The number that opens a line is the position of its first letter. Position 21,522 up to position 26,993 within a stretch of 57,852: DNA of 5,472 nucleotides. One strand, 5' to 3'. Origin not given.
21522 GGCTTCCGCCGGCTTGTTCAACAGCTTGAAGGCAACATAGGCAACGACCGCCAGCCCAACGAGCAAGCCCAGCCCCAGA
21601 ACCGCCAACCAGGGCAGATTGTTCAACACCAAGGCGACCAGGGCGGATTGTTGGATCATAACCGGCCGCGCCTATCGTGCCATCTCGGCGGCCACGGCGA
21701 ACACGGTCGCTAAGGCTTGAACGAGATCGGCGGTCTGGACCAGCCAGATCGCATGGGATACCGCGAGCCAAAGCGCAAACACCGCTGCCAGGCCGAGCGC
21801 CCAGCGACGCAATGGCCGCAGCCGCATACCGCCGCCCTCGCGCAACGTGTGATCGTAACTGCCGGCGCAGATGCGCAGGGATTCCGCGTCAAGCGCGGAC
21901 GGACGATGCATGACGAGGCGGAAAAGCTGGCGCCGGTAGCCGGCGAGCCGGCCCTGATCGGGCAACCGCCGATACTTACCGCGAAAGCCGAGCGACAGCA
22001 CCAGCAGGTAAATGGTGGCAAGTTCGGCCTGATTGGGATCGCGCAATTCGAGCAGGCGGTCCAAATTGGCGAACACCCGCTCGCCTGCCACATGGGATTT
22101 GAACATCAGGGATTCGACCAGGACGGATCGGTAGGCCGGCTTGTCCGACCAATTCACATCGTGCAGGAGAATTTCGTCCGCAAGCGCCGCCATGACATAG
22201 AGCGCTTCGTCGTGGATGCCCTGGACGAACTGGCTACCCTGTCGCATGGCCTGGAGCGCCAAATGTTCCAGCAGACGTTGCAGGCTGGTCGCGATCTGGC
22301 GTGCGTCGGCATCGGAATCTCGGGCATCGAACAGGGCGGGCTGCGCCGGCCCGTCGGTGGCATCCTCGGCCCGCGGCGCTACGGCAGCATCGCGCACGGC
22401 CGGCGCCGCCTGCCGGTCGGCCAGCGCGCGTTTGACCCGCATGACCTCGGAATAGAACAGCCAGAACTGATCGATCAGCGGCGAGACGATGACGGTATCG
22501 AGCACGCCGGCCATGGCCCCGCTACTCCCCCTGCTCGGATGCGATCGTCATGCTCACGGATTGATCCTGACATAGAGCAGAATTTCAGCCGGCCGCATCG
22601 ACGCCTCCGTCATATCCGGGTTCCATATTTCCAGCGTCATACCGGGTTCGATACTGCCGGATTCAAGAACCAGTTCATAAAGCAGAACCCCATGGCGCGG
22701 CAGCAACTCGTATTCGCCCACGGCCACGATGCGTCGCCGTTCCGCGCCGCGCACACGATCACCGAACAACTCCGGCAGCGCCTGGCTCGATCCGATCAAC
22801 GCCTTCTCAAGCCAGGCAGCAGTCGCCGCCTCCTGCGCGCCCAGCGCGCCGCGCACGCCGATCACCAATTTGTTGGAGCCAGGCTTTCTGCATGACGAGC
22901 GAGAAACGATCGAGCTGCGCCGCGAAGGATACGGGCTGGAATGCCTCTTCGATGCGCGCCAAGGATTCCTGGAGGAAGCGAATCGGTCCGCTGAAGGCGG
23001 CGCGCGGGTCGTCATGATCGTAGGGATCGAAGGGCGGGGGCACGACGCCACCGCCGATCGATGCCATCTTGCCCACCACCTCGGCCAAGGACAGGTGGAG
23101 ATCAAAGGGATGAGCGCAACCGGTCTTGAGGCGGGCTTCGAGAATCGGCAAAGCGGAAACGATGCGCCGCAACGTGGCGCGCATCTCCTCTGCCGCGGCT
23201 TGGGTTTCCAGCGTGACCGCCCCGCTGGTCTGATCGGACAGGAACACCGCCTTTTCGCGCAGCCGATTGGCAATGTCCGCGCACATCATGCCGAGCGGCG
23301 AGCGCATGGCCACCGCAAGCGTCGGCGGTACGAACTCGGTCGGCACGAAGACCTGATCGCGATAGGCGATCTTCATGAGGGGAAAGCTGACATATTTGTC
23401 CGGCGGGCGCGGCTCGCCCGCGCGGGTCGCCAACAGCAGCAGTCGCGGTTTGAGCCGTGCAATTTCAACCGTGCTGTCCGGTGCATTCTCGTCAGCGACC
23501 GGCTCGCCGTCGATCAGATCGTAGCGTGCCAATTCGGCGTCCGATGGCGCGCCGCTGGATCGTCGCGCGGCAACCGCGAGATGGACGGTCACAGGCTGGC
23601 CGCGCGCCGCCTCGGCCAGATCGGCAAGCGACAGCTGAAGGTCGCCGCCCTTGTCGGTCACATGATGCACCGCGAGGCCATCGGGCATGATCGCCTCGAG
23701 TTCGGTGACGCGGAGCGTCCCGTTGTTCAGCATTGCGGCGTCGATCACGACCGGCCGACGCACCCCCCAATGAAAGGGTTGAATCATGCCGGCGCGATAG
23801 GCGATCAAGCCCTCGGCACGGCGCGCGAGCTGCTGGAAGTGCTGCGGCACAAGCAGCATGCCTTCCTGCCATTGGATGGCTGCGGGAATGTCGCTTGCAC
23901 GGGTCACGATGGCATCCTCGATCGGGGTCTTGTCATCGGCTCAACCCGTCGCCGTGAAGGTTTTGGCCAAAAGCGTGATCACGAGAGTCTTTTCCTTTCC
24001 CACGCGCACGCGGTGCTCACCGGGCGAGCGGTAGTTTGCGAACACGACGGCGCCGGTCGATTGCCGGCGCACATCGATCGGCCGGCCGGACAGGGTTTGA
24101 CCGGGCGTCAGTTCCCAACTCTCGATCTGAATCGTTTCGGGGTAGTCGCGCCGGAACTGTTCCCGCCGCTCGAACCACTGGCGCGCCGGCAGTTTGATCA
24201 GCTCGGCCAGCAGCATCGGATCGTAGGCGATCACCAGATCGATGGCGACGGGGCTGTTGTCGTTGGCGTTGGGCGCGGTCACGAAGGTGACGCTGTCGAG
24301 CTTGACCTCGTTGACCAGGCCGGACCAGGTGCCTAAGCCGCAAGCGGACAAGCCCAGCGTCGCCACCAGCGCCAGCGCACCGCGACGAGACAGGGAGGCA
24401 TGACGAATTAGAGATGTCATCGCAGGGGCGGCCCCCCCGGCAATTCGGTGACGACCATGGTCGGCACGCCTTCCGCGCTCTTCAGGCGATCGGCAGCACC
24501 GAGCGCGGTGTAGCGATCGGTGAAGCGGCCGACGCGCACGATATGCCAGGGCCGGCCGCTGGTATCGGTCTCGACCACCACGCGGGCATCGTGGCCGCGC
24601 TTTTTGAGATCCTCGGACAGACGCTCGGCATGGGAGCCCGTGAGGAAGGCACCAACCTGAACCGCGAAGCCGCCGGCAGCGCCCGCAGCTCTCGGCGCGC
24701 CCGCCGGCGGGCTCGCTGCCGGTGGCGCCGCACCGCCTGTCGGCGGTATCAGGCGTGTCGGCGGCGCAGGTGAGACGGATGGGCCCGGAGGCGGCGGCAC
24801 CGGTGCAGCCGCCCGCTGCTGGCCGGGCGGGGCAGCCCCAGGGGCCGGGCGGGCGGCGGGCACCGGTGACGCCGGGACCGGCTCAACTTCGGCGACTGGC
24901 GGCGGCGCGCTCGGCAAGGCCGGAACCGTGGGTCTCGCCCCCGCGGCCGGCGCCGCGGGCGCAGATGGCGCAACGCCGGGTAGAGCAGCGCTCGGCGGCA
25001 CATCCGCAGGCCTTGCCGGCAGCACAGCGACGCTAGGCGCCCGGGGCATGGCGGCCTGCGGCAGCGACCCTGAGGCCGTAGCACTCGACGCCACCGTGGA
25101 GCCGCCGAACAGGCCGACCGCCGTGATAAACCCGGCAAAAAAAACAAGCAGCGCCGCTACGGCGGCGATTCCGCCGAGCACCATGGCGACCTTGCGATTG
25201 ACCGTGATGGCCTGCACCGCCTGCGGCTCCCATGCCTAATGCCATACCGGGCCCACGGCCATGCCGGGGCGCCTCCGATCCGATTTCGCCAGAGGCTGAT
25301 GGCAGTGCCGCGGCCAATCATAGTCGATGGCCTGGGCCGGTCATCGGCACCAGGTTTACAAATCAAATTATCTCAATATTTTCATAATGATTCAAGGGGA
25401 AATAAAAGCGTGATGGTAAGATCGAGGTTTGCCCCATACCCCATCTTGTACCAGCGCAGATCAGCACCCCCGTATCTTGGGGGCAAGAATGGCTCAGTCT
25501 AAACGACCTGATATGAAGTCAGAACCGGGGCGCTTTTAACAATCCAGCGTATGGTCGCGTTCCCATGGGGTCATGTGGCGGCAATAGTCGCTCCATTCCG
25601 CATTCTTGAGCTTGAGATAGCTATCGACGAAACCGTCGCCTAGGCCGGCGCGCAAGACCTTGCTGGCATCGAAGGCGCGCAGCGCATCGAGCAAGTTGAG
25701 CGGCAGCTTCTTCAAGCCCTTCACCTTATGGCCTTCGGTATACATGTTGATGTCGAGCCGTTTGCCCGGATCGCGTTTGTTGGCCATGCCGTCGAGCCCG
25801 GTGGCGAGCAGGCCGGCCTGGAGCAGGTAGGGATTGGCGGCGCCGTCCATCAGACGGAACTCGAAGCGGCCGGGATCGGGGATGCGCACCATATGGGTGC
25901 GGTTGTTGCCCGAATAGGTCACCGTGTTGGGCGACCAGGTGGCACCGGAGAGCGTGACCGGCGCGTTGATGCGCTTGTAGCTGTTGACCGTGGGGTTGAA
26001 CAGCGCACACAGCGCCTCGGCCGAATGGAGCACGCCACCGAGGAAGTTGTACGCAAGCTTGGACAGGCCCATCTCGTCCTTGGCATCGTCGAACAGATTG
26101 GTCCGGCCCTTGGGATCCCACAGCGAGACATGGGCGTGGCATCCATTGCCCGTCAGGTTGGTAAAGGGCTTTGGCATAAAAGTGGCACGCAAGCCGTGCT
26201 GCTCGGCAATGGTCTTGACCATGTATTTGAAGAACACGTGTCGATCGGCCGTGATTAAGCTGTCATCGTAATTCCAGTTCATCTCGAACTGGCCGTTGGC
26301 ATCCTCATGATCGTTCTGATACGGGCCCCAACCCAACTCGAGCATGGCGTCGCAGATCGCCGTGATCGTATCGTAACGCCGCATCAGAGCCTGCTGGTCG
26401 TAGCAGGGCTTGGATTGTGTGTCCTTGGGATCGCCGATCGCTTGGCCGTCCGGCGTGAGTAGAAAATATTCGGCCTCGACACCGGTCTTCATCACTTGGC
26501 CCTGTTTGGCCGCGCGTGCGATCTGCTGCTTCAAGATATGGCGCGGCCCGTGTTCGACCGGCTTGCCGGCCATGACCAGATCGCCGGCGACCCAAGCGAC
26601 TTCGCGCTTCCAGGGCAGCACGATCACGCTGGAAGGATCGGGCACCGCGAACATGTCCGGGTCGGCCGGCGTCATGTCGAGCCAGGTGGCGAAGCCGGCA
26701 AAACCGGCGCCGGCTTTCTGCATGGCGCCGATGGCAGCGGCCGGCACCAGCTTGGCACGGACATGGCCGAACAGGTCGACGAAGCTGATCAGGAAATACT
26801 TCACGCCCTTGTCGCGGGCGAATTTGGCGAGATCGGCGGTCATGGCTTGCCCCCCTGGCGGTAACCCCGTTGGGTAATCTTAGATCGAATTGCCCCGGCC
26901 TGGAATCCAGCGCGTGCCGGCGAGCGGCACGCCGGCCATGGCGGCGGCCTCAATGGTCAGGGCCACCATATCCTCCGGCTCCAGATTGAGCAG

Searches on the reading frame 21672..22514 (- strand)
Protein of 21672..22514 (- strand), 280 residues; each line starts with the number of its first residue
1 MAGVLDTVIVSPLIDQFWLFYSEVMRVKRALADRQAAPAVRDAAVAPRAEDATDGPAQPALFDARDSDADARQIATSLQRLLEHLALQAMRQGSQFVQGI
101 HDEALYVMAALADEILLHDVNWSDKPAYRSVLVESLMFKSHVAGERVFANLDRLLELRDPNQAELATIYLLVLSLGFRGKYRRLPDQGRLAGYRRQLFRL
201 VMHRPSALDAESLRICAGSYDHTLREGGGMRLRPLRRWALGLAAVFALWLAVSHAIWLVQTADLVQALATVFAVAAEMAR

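Call 5: search_protein_families(library=pfam, proteins=[window:21672-22514:-], max_evalue=0.01)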
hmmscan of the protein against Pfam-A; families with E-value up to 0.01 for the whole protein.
window:21672-22514:- (280 aa): 1 family
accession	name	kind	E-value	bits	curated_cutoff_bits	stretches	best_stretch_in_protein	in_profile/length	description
PF09850.14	DotU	-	4.2e-22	79.2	27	1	65-253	19-203/205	Type VI secretion system protein DotU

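Call 6: search_protein_families(library=ncbifam, proteins=[window:21672-22514:-], max_evalue=0.01)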
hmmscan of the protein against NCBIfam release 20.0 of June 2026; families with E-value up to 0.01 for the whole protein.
window:21672-22514:- (280 aa): 6 families
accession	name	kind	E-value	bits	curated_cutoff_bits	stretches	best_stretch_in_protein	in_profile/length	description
TIGR03349.1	IV_VI_DotU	subfamily_domain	1.1e-19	71.1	89.95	1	66-256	21-206/211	DotU/TssL family secretion system protein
NF038239.1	T6SS_TssL_short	exception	4.1e-09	36.2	180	1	101-255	53-200/207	type VI secretion system protein TssL, short form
NF011283.0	PRK14693.1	equivalog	4.3e-06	25.5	686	1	128-204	198-272/552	hypothetical protein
NF038228.1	IcmH_DotU_IVB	equivalog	4.7e-06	26.1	50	1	92-202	83-193/258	type IVB secretion system protein IcmH/DotU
NF005999.0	PRK08126.1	subfamily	0.0002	20.3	571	1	137-209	149-222/432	hypothetical protein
NF005444.0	PRK07033.1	equivalog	0.00023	20.3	520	1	104-203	103-201/438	DotU family type VI secretion system protein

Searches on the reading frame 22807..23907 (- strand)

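Call 5: search_protein_families(library=pfam, proteins=[window:22807-23907:-], max_evalue=0.01)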
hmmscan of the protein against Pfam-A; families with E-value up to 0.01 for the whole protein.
window:22807-23907:- (366 aa): 1 family
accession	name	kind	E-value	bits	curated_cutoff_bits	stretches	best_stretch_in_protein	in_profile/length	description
PF05936.17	T6SS_VasE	-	2.2e-39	135.9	23.4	1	23-319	1-299/429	Bacterial Type VI secretion, VC_A0110, EvfL, ImpJ, VasE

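Call 6: search_protein_families(library=ncbifam, proteins=[window:22807-23907:-], max_evalue=0.01)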
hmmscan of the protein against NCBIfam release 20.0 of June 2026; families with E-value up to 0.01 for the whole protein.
window:22807-23907:- (366 aa): 1 family
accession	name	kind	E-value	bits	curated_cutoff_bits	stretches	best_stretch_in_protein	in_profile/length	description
TIGR03353.2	VI_chp_4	equivalog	2.7e-52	178.3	100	1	10-335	2-316/429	type VI secretion system baseplate subunit TssK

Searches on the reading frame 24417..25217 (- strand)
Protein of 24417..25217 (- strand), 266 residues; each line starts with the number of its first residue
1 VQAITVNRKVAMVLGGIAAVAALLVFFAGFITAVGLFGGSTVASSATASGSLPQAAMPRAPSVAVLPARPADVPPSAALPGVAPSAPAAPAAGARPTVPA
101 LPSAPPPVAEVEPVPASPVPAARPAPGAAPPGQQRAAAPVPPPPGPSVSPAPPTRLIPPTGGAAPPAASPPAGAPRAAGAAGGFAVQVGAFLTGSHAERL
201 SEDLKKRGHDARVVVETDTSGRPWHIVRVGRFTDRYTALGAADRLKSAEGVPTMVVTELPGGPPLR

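Call 5: search_protein_families(library=pfam, proteins=[window:24417-25217:-], max_evalue=0.01)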
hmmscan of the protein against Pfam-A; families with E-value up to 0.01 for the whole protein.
window:24417-25217:- (266 aa): 1 family
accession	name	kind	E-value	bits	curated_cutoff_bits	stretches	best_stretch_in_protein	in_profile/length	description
PF05036.18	SPOR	-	8.8e-13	48.8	21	1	181-256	2-75/76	SPOR domain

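Call 6: search_protein_families(library=ncbifam, proteins=[window:24417-25217:-], max_evalue=0.01)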
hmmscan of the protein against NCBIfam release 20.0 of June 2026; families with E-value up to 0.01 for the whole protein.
window:24417-25217:- (266 aa): 3 families
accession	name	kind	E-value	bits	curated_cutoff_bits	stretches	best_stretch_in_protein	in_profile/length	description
NF007953.1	PRK10672.1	equivalog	2.2e-07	30.8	201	1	97-256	204-359/362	endolytic peptidoglycan transglycosylase RlpA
NF047735.1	MPL36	exception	0.00014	21.7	430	1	174-251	226-298/305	RlpA family plasminogen-binding lipoprotein MPL36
TIGR02223.1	ftsN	equivalog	0.00017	21.2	107.65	1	181-249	228-291/299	cell division protein FtsN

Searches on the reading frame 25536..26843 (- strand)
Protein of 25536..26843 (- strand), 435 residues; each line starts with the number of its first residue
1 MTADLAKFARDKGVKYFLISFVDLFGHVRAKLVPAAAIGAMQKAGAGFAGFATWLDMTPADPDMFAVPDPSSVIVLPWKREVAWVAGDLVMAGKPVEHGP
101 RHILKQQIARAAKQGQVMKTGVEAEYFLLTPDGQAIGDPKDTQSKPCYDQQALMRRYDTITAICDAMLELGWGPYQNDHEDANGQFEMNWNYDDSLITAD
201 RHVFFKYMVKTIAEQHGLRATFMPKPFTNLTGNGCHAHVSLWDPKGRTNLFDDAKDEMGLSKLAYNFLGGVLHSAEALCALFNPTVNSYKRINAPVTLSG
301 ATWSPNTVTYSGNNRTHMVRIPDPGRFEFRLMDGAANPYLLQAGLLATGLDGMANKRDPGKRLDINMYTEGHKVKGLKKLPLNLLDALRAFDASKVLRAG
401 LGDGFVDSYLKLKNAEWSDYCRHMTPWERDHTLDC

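Call 5: search_protein_families(library=pfam, proteins=[window:25536-26843:-], max_evalue=0.01)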
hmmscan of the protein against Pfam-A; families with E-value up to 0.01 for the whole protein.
window:25536-26843:- (435 aa): 2 families
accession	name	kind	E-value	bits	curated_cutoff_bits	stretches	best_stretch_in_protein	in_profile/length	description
PF00120.29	Gln-synt_C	-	2.8e-94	316.4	24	1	99-430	3-342/344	Glutamine synthetase, catalytic domain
PF03951.24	Gln-synt_N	-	3.1e-05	23.9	33.4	1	14-86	2-76/82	Glutamine synthetase, beta-Grasp domain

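Call 6: search_protein_families(library=ncbifam, proteins=[window:25536-26843:-], max_evalue=0.01)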
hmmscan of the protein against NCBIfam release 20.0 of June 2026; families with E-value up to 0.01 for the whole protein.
window:25536-26843:- (435 aa): 5 families
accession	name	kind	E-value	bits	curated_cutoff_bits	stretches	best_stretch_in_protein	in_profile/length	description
TIGR03105.1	gln_synth_III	equivalog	1.3e-206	686.3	469.6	1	6-434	2-435/435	type III glutamate--ammonia ligase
TIGR00653.1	GlnA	equivalog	4.1e-85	286.2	429.15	2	157-433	184-461/462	type I glutamate--ammonia ligase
NF045547.1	GGputSyn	equivalog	6e-77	259.2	650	1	6-428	6-438/438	gamma-glutamylputrescine synthetase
NF007006.0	PRK09469.1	equivalog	3e-43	148.1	845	1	158-421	191-455/469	glutamate--ammonia ligase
NF041605.1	gln_syn_GlnII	equivalog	0.00088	18.5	500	1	158-241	148-232/333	glutamine synthetase GlnII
